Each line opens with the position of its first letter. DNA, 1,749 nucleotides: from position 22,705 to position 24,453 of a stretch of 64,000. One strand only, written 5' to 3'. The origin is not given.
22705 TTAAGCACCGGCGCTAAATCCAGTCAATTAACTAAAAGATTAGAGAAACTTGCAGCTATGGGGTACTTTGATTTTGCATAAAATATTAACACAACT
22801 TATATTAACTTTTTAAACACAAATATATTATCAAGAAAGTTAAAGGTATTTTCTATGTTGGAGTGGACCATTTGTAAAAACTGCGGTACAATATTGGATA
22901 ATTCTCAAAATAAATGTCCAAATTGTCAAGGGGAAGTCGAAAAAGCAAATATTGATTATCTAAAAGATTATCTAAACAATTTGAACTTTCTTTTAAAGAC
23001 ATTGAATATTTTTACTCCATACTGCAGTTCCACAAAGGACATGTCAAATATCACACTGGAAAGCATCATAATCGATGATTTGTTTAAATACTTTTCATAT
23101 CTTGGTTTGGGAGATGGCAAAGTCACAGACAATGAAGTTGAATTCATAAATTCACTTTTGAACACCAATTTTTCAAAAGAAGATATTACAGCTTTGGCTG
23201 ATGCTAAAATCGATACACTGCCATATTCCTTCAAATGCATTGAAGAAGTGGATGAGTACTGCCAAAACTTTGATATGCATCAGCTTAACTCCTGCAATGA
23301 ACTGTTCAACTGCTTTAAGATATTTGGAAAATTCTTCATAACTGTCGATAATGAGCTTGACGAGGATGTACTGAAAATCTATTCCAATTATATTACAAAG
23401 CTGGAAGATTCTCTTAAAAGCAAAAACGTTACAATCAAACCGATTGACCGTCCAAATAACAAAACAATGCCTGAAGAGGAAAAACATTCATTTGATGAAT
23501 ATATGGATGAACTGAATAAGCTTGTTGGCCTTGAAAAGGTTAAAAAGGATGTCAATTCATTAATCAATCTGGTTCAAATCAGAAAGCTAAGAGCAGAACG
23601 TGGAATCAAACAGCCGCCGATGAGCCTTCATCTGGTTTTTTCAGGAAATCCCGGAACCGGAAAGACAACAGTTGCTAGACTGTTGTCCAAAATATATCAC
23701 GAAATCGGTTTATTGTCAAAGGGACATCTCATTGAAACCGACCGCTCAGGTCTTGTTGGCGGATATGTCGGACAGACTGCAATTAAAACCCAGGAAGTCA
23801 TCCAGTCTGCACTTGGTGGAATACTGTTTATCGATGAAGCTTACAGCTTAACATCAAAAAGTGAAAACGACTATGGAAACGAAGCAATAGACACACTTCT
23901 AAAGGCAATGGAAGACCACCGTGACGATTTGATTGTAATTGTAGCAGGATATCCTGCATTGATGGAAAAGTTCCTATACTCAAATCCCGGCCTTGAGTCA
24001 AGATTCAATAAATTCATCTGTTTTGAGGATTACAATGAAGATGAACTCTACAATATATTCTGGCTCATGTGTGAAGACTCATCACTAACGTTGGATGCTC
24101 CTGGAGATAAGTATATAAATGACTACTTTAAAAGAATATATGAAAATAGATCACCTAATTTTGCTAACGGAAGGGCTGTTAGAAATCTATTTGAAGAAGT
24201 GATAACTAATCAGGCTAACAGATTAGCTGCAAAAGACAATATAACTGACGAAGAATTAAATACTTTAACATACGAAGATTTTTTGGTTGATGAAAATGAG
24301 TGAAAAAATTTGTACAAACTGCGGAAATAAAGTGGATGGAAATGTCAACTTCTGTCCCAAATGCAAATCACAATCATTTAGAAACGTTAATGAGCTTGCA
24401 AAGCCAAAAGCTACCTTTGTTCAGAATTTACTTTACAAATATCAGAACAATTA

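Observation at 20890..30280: Tightly packed 11-gene cluster (Fe-S helicase, Zn-ribbon/TerB-like AAA+ ATPase, Zn-ribbon membrane proteins, SseB-like, Lon-like, HExxH): candidate undescribed conflict or stress system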

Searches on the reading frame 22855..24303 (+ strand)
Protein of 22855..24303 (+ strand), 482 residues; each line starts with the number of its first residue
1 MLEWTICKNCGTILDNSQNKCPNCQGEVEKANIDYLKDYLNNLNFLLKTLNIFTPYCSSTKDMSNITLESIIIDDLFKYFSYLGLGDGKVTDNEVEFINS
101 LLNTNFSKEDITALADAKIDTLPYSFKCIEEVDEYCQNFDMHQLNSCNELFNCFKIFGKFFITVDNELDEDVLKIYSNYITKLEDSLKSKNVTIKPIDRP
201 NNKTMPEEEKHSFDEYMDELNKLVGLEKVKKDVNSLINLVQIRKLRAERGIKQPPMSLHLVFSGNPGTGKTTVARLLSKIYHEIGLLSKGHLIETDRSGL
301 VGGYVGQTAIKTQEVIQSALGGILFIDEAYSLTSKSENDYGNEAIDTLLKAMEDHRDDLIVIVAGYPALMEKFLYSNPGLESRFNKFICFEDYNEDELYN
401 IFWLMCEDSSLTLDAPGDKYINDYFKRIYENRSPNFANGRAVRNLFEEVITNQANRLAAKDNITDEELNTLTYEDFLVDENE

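Call 4: search_protein_families(library=pfam, max_evalue=0.1, proteins=[window:22855-24303:+])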
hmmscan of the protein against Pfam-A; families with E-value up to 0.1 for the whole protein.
window:22855-24303:+ (482 aa): 26 families (the best 25 are shown)
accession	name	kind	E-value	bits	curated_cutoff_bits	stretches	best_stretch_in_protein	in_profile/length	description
PF17866.7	AAA_lid_6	-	2.4e-19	69.6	24.3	1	419-476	5-60/60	AAA lid domain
PF00004.35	AAA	-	6.7e-18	65.8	21.2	1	261-390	2-129/131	ATPase family associated with various cellular activities (AAA)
PF05496.18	RuvB_N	-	8.8e-05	22.8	27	1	220-361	6-117/159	Holliday junction DNA helicase RuvB P-loop domain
PF13401.12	AAA_22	-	0.00014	22.6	27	0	259-282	7-30/130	AAA domain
PF13248.11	Zn_ribbon_3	-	0.00016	21.4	27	1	6-25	4-23/26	zinc-ribbon domain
PF07728.20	AAA_5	-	0.0012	19.3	22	1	259-330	1-76/139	AAA domain (dynein-related subfamily)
PF01078.27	Mg_chelatase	-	0.0014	18.6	20.3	0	259-282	24-47/207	Magnesium chelatase, subunit ChlI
PF13238.12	AAA_18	-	0.0034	18.3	29.4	1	262-283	3-23/128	AAA domain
PF20720.3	nSTAND3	-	0.0035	17.5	27.2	1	259-283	19-43/155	Novel STAND NTPase 3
PF12773.13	DZR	-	0.01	16.5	27.3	1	6-28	14-34/45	Double zinc ribbon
PF00910.28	RNA_helicase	-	0.013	16.4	21.5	1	261-319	2-62/105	RNA helicase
PF06309.17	Torsin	-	0.016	15.7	27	1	242-288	38-84/127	Torsin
PF13207.12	AAA_17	-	0.021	15.6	27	0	264-317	2-58/136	AAA domain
PF19263.5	DUF5906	-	0.023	15.8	27.6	0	263-283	2-24/114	Family of unknown function (DUF5906)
PF14570.12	zf-RING_4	-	0.023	14.9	27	1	4-25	22-44/48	RING/Ubox like zinc-binding domain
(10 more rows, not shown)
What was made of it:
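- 22855..24303 (+): g2: C4 zinc ribbon, a conserved domain of about 180 aa with unknown fold, and a CbbX/SpoVK/EccA-clade AAA+ ATPase. AAA and AAA_lid_6 (call 4).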

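Call 5: search_protein_families(library=padloc, max_evalue=0.1, proteins=[window:22855-24303:+])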
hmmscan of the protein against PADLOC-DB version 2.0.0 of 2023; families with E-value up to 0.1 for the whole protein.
window:22855-24303:+ (482 aa): 9 families
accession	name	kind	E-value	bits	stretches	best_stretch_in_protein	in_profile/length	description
PDLC03838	DolB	-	1.6e-09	35.5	2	380-453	292-366/375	-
PDLC02196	IetA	-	2.8e-09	34.9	1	184-364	46-228/374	-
PDLC04232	IetA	-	4.7e-07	27.5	1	176-333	38-187/330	-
PDLC00915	TRIP13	-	2.1e-06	25.4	1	244-318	48-124/302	TRIP13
PDLC02195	IetA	-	1.3e-05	22.7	1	193-315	79-188/395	-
PDLC04140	mad8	-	0.00074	17.1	1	256-278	26-48/314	mads_8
PDLC04677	PDC-M48B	-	0.00084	16.7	1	92-156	93-156/339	-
PDLC00914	TRIP13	-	0.0076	13.7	0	252-351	69-178/302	TRIP13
PDLC02911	VakA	-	0.011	14.3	1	259-279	4-24/163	-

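Call 12: search_protein_families(library=ncbifam, max_evalue=0.01, proteins=[window:22855-24303:+])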
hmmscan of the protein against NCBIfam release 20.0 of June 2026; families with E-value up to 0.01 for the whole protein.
window:22855-24303:+ (482 aa): 16 families
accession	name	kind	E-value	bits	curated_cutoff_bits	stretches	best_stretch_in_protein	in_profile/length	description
TIGR02881.1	spore_V_K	equivalog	2.6e-90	302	422.95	1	218-476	3-261/261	stage V sporulation protein K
TIGR02880.1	cbbX_cfxQ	equivalog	1.7e-74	250.6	459.25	1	207-477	7-279/284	CbbX protein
TIGR03922.1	T7SS_EccA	equivalog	1.4e-73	248.4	466.65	1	208-476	263-548/557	type VII secretion AAA-ATPase EccA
NF042959.1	IteA_antiphage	equivalog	2.1e-05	23.9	510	1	221-341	92-206/367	anti-phage ATPase IteA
TIGR01242.2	TIGR01242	subfamily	4e-05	22.8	500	1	221-338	114-225/362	proteasome-activating nucleotidase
NF000868.0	PRK00080.1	equivalog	5.4e-05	22.2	282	1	218-361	22-135/330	Holliday junction branch migration DNA helicase RuvB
NF001679.0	PRK00440.1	equivalog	0.00013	21.2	303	1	251-336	34-119/322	replication factor C small subunit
NF003069.1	PRK03992.1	subfamily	0.00021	20.5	500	1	221-339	131-243/379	proteasome-activating nucleotidase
TIGR00635.1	ruvB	equivalog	0.00053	19.1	299.05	1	257-361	30-114/305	Holliday junction branch migration DNA helicase RuvB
NF011523.0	PRK14962.1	equivalog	0.0011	17.8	576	1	232-279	12-58/474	DNA polymerase III subunits gamma and tau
NF001384.0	PRK00279.2-2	equivalog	0.0021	17.9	152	0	262-296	7-42/191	adenylate kinase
TIGR02173.1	cyt_kin_arch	equivalog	0.0035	17.4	102.1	1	260-292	3-34/169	(d)CMP kinase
TIGR01448.2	helicase_RecD2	equivalog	0.0059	14.8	500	1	249-285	323-359/713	SF1B family DNA helicase RecD2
TIGR02397.1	dnaX_nterm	equivalog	0.0067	15.7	250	1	256-280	35-59/355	DNA polymerase III subunit gamma/tau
NF011514.0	PRK14953.1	equivalog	0.0095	14.9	536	1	256-280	37-61/488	DNA polymerase III subunits gamma and tau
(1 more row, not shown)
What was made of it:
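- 22855..24303 (+): TIGR02881 at 2.6e-90, TIGR02880 at 1.7e-74 and TIGR03922 at 1.4e-73, all below their cutoffs (call 12).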

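Call 13: search_protein_families(library=phrogs, max_evalue=0.01, proteins=[window:22855-24303:+])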
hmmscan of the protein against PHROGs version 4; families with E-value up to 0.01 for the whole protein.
window:22855-24303:+ (482 aa): 10 families
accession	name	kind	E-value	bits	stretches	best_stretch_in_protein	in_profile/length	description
phrog_4339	-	unknown function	2.4e-36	127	1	198-464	274-518/552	-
phrog_3757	-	unknown function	8.2e-13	49.5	1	178-405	40-268/367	-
phrog_168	-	DNA, RNA and nucleotide metabolism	4.5e-07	30.8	1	259-412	44-183/314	clamp loader of DNA polymerase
phrog_4871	-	other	1.6e-06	27.9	1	177-388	139-351/764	ATP-dependent protease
phrog_9172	-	unknown function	2.7e-06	27.5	1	260-343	110-191/509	-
phrog_10401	-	other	2.3e-05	24.3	1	248-337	457-535/667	ATPase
phrog_5846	-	DNA, RNA and nucleotide metabolism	3.3e-05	24.3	1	220-364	15-130/380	clamp loader of DNA polymerase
phrog_7485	-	unknown function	0.00089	19.3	1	239-281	212-251/430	-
phrog_6586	-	unknown function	0.0009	20.1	1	5-31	4-30/129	-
phrog_139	-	other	0.007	16.8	0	252-281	78-107/342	deoxynucleoside monophosphate kinase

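Call 15: find_homologous_proteins(query=window:22855-24303:+, max_evalue=1e-20)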
Query window:22855-24303:+ (482 aa): 8000 proteins with E <= 1e-20 among 8000 candidates; the best 120 are listed.
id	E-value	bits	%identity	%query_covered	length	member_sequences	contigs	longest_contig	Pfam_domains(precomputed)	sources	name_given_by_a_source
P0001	0.0e+0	1084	100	100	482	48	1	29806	PF17866.9,PF00004.36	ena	-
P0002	0.0e+0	1053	97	100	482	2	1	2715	PF17866.9,PF00004.36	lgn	-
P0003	5.2e-270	915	85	100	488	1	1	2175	PF17866.9,PF00004.36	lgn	-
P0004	9.3e-268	907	84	100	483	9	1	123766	PF17866.9,PF00004.36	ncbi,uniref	ncbi:AAA family ATPase [Methanobrevibacter gottschalkii]|uniref:AAA family ATPase n=1 Tax=Methanobre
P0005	5.7e-264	895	82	100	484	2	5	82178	PF17866.9,PF00004.36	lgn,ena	-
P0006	1.8e-257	873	79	100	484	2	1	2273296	PF17866.9,PF00004.36,PF13248.12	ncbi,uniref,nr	ncbi:AAA family ATPase [Methanobrevibacter sp. YE315]|uniref:AAA family ATPase n=1 Tax=Methanobrevib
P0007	1.5e-256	870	80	100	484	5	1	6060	PF17866.9,PF00004.36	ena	-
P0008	7.5e-256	868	80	100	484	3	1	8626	PF17866.9,PF00004.36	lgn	-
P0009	3.8e-248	842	78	99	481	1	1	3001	PF17866.9,PF00004.36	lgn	-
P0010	8.2e-248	841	77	100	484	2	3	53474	PF17866.9,PF00004.36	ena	-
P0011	1.5e-246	837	77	100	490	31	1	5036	PF17866.9,PF00004.36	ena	-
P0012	2.6e-246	836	77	100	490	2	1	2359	PF17866.9,PF00004.36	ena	-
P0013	5.5e-246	835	76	100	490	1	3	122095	PF17866.9,PF00004.36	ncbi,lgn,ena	-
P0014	7.6e-246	835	76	100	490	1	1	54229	PF17866.9,PF00004.36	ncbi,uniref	ncbi:AAA family ATPase [Methanobrevibacter sp.]|uniref:AAA family ATPase n=1 Tax=Methanobrevibacter 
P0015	1.4e-245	834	77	100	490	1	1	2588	PF17866.9,PF00004.36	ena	-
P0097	1.5e-210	718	68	100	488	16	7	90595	PF17866.9,PF00004.36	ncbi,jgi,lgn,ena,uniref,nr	ncbi:AAA family ATPase [Methanobrevibacter sp.]|uniref:AAA family ATPase n=1 Tax=Methanobrevibacter 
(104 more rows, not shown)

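Call 16: find_encoding_contigs(protein=P0006, flank=10000, max_places=2)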
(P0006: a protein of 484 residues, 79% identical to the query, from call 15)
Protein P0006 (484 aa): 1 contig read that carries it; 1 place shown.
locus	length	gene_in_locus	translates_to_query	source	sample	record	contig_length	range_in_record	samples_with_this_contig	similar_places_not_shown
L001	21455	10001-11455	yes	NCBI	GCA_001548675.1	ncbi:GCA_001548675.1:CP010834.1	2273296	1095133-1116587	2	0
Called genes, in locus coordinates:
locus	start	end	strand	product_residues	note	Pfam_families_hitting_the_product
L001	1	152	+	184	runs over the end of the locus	-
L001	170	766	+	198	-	-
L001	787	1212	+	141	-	-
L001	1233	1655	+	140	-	-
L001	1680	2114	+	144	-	-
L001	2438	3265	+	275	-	PF07719:TPR_2 (faint), PF13181:TPR_8 (faint), PF13428:TPR_14 (faint), PF00515:TPR_1 (faint), PF13424:TPR_12 (weak), PF13432:TPR_16 (weak), PF13424:TPR_12 (weak), PF08797:HIRAN (weak)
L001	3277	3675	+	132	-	PF01155:HypA (faint), PF07191:Zn_ribbon_6 (faint), PF12773:DZR (weak), PF18912:DZR_2 (faint)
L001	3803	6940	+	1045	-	PF02415:Chlam_PMP (faint), PF00112:Peptidase_C1, PF18560:Lectin_like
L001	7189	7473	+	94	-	-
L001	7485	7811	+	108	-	-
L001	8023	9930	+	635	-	PF04851:ResIII, PF06733:DEAD_2, PF13307:Helicase_C_2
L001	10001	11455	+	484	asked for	PF13248:Zn_ribbon_3 (weak), PF00004:AAA, PF17866:AAA_lid_6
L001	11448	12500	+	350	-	-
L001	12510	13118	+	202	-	-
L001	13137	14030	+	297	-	PF07179:SseB (faint)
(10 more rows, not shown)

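Call 17: find_encoding_contigs(protein=P0097, flank=10000, max_places=2)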
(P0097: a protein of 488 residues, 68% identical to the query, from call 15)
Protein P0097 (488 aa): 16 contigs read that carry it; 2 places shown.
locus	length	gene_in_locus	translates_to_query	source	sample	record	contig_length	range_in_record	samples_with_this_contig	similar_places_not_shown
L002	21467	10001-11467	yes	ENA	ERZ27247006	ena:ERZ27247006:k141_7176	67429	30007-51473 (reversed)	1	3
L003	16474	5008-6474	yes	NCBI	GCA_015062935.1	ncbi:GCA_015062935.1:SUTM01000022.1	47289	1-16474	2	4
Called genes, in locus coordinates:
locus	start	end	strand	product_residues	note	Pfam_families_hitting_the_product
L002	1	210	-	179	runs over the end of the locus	PF02775:TPP_enzyme_C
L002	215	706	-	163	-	PF02776:TPP_enzyme_N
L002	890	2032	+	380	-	PF04055:Radical_SAM, PF19288:CofH_C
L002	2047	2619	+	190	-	PF02223:Thymidylate_kin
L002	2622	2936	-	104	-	-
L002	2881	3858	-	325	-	PF01896:DNA_primase_S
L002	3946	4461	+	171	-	-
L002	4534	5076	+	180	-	-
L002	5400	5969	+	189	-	-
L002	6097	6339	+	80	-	-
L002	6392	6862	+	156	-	-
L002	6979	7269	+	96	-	-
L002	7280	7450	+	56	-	-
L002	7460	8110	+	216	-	-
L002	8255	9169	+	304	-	PF07719:TPR_2 (faint), PF08797:HIRAN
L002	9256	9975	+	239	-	PF02517:Rce1-like (weak)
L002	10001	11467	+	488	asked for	PF00004:AAA, PF17866:AAA_lid_6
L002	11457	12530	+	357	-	-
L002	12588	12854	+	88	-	-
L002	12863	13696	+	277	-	PF00515:TPR_1 (faint), PF07719:TPR_2 (faint), PF13181:TPR_8 (faint), PF08797:HIRAN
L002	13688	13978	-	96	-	-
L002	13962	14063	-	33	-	-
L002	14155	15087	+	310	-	PF07179:SseB (faint)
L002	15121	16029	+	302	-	-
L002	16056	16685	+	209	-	-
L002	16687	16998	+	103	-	PF13240:Zn_Ribbon_1, PF13248:Zn_ribbon_3 (weak), PF12773:DZR (weak)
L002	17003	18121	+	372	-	-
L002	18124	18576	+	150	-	PF00583:Acetyltransf_1, PF13444:Acetyltransf_5 (faint), PF13673:Acetyltransf_10, PF13508:Acetyltransf_7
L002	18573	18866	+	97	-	-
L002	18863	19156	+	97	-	-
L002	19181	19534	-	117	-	-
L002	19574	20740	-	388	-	PF01545:Cation_efflux, PF16916:ZT_dimer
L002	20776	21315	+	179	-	PF00255:GSHPx, PF00578:AhpC-TSA (weak)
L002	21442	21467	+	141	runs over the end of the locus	PF00582:Usp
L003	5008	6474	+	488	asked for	PF00004:AAA, PF17866:AAA_lid_6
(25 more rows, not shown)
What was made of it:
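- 24290..25369 (+): g3: zinc ribbon, two repeats of a motif plus TM hairpin, and a conserved helical tail. Its start overlaps the g2 stop. Orthologous g2/g3 pairs also overlap (calls 16, 17).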

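Call 89: search_protein_families(library=pfam, max_evalue=0.01, proteins=[L002:12576-12854:+, L002:13688-14008:-, L002:12854-13696:+])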
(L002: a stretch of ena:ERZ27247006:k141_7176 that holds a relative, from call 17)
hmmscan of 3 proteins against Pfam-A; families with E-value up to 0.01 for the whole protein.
L002:12576-12854:+ (92 aa): 7 families
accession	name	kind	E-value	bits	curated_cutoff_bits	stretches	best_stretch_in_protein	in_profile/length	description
PF01978.25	TrmB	-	0.00025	21.3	25.6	1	29-78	18-64/68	Sugar-specific transcriptional regulator TrmB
PF25213.1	HVO_A0261_N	-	0.0025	18.1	35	1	15-87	6-72/86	HVO_A0261 N-terminal domain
PF14947.12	HTH_45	-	0.0051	17.2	25.5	1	27-90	13-70/77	Winged helix-turn-helix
PF01022.26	HTH_5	-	0.0052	17.1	22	1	22-59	4-41/47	Bacterial regulatory protein, arsR family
PF13551.12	HTH_29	-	0.0057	17.2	28.1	1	22-77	1-54/64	Winged helix-turn helix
PF13463.12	HTH_27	-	0.008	16.9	22.2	0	31-82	16-68/68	Winged helix DNA-binding domain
PF08100.18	Dimerisation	-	0.0097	16.2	25.6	0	28-83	33-88/93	O-methyltransferase dimerisation domain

L002:13688-14008:- (106 aa): 3 families
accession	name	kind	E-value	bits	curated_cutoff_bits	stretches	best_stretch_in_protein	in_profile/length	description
PF12802.13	MarR_2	-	0.001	19.6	27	1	46-75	22-51/61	MarR family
PF21984.2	DnaD_N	-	0.0024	18.5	27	1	41-88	32-79/101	DnaD N-terminal domain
PF01978.25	TrmB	-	0.0088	16.3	25.6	0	41-84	19-59/68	Sugar-specific transcriptional regulator TrmB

L002:12854-13696:+ (280 aa): 7 families
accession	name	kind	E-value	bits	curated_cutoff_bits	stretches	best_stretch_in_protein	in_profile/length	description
PF07719.23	TPR_2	-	6.6e-08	32.5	27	0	65-94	2-31/34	Tetratricopeptide repeat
PF08797.16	HIRAN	-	1.6e-07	31.5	24.7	1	194-240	8-55/96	HIRAN domain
PF00515.34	TPR_1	-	2.8e-06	27.3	27.8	1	65-95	2-32/34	Tetratricopeptide repeat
PF13181.12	TPR_8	-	2.2e-05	24.7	25.7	0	65-95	2-32/34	Tetratricopeptide repeat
PF13424.12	TPR_12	-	0.00024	21.7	30.1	0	41-95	21-76/77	Tetratricopeptide repeat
PF12569.14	NatA_aux_su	-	0.0025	17.3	33.3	1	37-146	199-306/515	N-terminal acetyltransferase A, auxiliary subunit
PF00113.28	Enolase_C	-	0.0097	15.6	21.5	0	99-144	61-111/296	Enolase, C-terminal TIM barrel domain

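Call 99: search_solved_structures(query=window:22855-24300:+, max_evalue=1e-10)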
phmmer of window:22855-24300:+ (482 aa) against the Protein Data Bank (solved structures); distinct sequences matched with E-value up to 1e-10: 3.
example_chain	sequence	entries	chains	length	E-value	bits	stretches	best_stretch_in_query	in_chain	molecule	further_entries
3zuh_A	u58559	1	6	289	1.7e-60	208.8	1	209-476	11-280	PROTEIN CBBX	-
3syk_A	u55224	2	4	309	1.9e-60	208.6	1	209-476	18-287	Protein CbbX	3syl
9lur_A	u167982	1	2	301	1.3e-45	159.8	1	215-457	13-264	ESX-1 secretion system protein EccA1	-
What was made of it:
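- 22855..24303 (+): Closest solved structures: CbbX at 1.7e-60 and EccA1 at 1.3e-45 (call 99).
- On CbbX/SpoVK/EccA AAA+ clade: CbbX in PDB at 1.7e-60 (call 99).
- Checked: g2 is a CbbX/SpoVK/EccA-type AAA+ (calls 4, 12, 99).
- g2 belongs to the CbbX clade, not the FtsH or Lon clade (call 99). g2 matches the T7SS EccA model at 1.4e-73 and EccA1 in PDB (calls 12, 99).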
